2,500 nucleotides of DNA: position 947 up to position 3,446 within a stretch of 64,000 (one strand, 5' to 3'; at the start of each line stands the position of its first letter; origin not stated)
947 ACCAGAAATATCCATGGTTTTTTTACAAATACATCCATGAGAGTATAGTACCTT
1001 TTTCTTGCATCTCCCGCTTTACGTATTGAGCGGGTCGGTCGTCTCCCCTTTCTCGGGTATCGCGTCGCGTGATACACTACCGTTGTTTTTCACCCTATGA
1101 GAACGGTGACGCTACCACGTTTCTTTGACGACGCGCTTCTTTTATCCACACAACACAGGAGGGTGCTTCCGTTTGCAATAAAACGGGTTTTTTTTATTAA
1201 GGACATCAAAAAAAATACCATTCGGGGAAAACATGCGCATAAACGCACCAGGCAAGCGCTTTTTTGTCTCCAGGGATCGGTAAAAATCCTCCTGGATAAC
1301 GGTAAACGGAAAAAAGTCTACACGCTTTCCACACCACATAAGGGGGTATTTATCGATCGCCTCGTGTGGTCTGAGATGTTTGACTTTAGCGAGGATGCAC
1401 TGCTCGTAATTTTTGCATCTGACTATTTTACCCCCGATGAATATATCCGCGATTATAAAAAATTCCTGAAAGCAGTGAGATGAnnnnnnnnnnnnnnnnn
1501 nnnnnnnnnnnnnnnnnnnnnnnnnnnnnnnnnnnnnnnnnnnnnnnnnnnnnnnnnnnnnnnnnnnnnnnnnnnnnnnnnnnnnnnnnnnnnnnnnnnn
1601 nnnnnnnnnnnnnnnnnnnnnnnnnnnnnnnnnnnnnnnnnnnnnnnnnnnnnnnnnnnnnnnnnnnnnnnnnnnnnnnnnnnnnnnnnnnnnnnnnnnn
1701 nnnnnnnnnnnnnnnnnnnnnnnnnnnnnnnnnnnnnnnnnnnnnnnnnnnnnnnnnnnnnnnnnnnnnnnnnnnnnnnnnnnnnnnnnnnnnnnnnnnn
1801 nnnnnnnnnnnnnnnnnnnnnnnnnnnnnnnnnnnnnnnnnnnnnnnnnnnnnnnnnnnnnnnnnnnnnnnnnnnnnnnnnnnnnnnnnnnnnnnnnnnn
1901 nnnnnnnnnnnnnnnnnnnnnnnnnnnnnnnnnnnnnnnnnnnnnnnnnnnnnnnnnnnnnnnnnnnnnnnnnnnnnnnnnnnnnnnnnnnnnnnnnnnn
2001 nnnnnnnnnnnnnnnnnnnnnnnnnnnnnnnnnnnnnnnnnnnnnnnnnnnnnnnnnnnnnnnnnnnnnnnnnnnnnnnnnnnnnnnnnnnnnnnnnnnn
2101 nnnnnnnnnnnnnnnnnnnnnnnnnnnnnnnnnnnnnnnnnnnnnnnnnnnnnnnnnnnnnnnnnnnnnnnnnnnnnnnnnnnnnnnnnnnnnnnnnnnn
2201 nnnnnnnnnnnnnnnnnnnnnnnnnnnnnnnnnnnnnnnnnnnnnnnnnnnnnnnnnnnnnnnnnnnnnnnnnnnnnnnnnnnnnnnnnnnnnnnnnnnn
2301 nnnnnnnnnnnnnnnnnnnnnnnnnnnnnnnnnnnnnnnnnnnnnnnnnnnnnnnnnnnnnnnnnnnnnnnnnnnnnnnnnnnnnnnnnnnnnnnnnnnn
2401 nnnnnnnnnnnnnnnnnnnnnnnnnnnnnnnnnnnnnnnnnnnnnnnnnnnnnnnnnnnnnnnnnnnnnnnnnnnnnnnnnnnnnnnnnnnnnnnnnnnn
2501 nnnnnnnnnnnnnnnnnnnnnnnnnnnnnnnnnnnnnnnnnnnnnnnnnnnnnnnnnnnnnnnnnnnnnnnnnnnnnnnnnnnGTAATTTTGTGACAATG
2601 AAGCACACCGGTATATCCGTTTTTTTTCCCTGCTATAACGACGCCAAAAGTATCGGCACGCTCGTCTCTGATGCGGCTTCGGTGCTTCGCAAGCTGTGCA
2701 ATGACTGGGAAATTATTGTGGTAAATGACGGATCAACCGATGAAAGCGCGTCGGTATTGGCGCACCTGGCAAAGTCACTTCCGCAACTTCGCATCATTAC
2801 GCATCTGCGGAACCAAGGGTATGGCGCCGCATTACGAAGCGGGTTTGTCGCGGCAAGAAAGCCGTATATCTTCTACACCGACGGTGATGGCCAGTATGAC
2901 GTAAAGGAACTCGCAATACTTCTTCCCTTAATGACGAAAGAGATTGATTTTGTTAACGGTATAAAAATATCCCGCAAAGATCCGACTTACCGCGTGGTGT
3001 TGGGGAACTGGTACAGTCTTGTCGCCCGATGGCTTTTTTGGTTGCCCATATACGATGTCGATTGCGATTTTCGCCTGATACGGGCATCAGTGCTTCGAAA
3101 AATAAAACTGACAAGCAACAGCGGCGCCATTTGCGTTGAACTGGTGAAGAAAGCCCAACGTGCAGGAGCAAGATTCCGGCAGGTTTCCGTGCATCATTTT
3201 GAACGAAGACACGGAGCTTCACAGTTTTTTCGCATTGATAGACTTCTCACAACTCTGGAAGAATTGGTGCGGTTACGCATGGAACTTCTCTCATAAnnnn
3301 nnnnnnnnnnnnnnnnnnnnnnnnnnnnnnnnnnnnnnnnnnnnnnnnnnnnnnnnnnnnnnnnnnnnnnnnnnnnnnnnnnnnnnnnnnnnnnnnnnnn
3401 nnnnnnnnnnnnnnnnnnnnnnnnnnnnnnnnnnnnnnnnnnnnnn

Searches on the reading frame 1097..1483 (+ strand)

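Call 5: search_protein_families(library=pfam, proteins=[window:1097-1483:+], max_evalue=0.01)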
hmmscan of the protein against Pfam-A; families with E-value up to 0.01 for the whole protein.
window:1097-1483:+ (128 aa): 1 family
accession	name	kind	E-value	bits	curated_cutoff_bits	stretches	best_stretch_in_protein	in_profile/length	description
PF05523.17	FdtA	-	1.4e-38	132.1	23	1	7-127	9-130/131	WxcM-like, C-terminal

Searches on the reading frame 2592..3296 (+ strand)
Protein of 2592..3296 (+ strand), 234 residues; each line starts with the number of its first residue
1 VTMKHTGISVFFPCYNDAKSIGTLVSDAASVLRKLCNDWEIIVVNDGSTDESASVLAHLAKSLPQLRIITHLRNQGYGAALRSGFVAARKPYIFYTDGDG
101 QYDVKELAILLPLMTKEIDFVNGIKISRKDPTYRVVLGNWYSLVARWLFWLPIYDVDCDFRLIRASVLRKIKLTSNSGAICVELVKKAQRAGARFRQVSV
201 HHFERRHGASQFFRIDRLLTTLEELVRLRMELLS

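Call 5: search_protein_families(library=pfam, proteins=[window:2592-3296:+], max_evalue=0.01)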
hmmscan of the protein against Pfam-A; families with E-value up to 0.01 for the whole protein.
window:2592-3296:+ (234 aa): 3 families
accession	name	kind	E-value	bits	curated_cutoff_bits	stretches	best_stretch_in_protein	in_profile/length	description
PF00535.33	Glycos_transf_2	-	1.6e-24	87.2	23.3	1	9-170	1-166/168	Glycosyl transferase family 2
PF13641.12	Glyco_tranf_2_3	-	4.4e-06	27.3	27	1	8-164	3-146/230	Glycosyltransferase like family 2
PF10111.15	Glyco_tranf_2_2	-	0.00044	20.3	27.3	1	37-114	28-106/276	Glycosyltransferase like family 2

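Call 6: search_protein_families(library=ncbifam, proteins=[window:2592-3296:+], max_evalue=0.01)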
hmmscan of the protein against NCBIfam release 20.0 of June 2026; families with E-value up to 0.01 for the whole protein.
window:2592-3296:+ (234 aa): 20 families
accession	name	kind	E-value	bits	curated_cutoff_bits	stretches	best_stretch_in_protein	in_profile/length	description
NF007986.1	PRK10714.1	equivalog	3.5e-19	69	529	1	7-224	7-221/316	undecaprenyl-phosphate 4-deoxy-4-formamido-L-arabinose transferase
TIGR03937.1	PgaC_IcaA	equivalog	1.8e-18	66.7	422.3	1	5-115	44-151/407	poly-beta-1,6-N-acetyl-D-glucosamine synthase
NF041391.1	DPhHxTase_Halo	equivalog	9e-16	57.5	375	1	14-210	3-190/213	dolichyl-phosphate hexose transferase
NF007482.0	PRK10073.1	equivalog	1.3e-14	54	423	1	3-111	3-107/334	glycosyltransferase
NF058614.1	PPMAGASynPpgS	equivalog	1.4e-13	50.8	370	1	10-194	4-188/226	polyprenyl-phospho-N-acetylgalactosaminyl synthase PpgS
NF047683.1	TeichurnBiosyTuaG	equivalog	2.9e-13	50.1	400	1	1-117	1-114/252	teichuronic acid biosynthesis protein TuaG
TIGR04182.1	glyco_TIGR04182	equivalog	8.9e-13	48.3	325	1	8-209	2-197/293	S-layer glycoprotein N-glycosyltransferase AglJ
NF047588.1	GlcsyltransPgfSStrep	equivalog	1.3e-12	47.6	500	1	8-170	3-166/308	glycosyltransferase PgfS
NF041875.1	EPS_EpsD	equivalog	8.6e-11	41.8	370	1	8-102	1-92/325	exopolysaccharide biosynthesis glycosyltransferase EpsD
NF010496.0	PRK13915.1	equivalog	7.4e-08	31.8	262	1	5-123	30-153/307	glucosyl-3-phosphoglycerate synthase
TIGR03965.1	mycofact_glyco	equivalog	2.2e-07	30.1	280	1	6-113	74-178/467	mycofactocin biosynthesis glycosyltransferase MftF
NF053739.1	GlytfEpsEBac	equivalog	2.4e-07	30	450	1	8-100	3-93/265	glycosyltransferase EpsE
NF038302.1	EPS_HpsE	equivalog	1.4e-06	27.5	300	1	8-100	3-97/307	hormogonium polysaccharide biosynthesis glycosyltransferase HpsE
TIGR04283.1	glyco_like_mftF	equivalog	4.4e-06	26.4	182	1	8-105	1-88/221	TIGR04283 family arsenosugar biosynthesis glycosyltransferase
TIGR03111.1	glyc2_xrt_Gpos1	hypoth_equivalog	4.7e-06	25.6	363.95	1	6-132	49-176/439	TIGR03111 family XrtG-associated glycosyltransferase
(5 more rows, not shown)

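Call 22: find_encoding_contigs(protein=window:2598-3296:+, max_places=10, flank=2500)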
Protein window:2598-3296:+ (232 aa): 12 contigs read that carry it; 9 places shown.
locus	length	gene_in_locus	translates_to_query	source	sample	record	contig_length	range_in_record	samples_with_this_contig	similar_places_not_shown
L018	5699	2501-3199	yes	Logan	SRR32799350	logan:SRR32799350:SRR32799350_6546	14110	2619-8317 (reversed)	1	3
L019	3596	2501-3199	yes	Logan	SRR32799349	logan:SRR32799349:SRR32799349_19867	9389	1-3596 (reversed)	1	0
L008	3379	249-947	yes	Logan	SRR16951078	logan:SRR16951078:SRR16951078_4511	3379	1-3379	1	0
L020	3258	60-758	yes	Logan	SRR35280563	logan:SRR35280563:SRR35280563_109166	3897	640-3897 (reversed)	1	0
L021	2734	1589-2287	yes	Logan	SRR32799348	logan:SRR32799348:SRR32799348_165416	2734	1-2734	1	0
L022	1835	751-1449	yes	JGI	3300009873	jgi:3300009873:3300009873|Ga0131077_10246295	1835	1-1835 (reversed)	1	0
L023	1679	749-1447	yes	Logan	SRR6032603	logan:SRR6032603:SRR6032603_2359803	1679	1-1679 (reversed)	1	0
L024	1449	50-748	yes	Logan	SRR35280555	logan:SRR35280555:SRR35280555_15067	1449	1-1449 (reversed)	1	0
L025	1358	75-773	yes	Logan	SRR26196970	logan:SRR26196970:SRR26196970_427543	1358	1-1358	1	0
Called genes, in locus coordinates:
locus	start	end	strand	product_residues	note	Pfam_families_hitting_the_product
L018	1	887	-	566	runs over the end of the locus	PF10131:PTPS_related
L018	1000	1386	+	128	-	PF05523:FdtA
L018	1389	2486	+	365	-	PF01041:DegT_DnrJ_EryC1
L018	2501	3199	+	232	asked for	PF00535:Glycos_transf_2, PF13641:Glyco_tranf_2_3 (weak)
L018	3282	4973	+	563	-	-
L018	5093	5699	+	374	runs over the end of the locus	PF13579:Glyco_trans_4_4, PF13439:Glyco_transf_4, PF20706:GT4-conflict, PF00534:Glycos_transf_1, PF13692:Glyco_trans_1_4, PF13524:Glyco_trans_1_2 (faint)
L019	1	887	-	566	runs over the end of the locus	PF10131:PTPS_related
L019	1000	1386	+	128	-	PF05523:FdtA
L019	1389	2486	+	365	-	PF01041:DegT_DnrJ_EryC1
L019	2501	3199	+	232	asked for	PF00535:Glycos_transf_2, PF13641:Glyco_tranf_2_3 (weak)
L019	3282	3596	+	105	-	?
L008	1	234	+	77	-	?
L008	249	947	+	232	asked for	PF00535:Glycos_transf_2, PF13641:Glyco_tranf_2_3 (weak)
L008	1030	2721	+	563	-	-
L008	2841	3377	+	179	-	?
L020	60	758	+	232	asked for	PF00535:Glycos_transf_2, PF13641:Glyco_tranf_2_3 (weak)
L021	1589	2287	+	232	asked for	PF00535:Glycos_transf_2, PF13641:Glyco_tranf_2_3 (weak)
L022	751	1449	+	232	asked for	PF00535:Glycos_transf_2, PF13641:Glyco_tranf_2_3 (weak)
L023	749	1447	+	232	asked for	PF00535:Glycos_transf_2, PF13641:Glyco_tranf_2_3 (weak)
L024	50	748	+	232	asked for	PF00535:Glycos_transf_2, PF13641:Glyco_tranf_2_3 (weak)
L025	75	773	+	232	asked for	PF00535:Glycos_transf_2, PF13641:Glyco_tranf_2_3 (weak)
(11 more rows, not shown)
